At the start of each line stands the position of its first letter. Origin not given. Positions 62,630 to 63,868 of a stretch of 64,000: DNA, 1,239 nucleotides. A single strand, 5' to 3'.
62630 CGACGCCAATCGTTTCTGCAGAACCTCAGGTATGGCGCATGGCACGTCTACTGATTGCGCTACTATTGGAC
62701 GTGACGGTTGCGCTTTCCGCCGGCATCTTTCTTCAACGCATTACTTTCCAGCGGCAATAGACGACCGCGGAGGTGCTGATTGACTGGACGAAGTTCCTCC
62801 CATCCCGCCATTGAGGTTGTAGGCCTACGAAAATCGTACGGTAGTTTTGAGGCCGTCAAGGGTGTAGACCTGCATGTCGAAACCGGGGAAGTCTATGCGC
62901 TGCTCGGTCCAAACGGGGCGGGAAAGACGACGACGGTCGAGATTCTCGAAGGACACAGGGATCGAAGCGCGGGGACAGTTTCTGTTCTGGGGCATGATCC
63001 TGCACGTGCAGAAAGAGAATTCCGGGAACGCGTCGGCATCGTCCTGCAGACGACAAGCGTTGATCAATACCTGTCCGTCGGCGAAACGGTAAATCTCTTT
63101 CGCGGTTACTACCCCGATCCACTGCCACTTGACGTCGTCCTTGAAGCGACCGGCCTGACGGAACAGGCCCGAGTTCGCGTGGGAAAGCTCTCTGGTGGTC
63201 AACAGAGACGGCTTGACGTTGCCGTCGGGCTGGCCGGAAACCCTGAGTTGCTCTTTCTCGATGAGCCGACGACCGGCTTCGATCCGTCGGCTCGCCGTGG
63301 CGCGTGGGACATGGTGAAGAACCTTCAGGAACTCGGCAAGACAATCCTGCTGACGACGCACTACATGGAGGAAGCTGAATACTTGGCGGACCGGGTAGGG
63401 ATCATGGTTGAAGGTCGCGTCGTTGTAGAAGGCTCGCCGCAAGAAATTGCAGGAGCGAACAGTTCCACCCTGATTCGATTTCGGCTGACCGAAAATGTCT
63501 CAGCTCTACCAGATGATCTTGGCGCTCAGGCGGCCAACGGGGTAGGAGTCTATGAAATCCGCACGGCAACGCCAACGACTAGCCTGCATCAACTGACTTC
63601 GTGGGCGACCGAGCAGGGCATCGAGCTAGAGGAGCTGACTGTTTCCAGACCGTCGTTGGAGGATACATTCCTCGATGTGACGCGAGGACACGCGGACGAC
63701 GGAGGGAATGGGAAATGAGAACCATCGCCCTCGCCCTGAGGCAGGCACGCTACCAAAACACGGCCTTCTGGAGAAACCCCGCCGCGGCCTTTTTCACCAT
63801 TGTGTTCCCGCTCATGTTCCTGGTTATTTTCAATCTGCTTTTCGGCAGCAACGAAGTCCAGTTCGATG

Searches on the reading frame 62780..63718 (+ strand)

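Call 62: search_protein_families(library=pfam, proteins=[window:62780-63718:+], max_evalue=0.0001)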
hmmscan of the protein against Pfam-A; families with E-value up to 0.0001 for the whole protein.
window:62780-63718:+ (312 aa): 2 families
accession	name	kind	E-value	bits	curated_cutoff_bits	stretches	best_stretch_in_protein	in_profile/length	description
PF00005.33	ABC_tran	-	6.6e-28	98.5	25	1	27-165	2-137/137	ABC transporter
PF13304.12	AAA_21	-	3.9e-10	40.7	27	1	130-194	231-298/304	AAA domain, putative AbiEii toxin, Type IV TA system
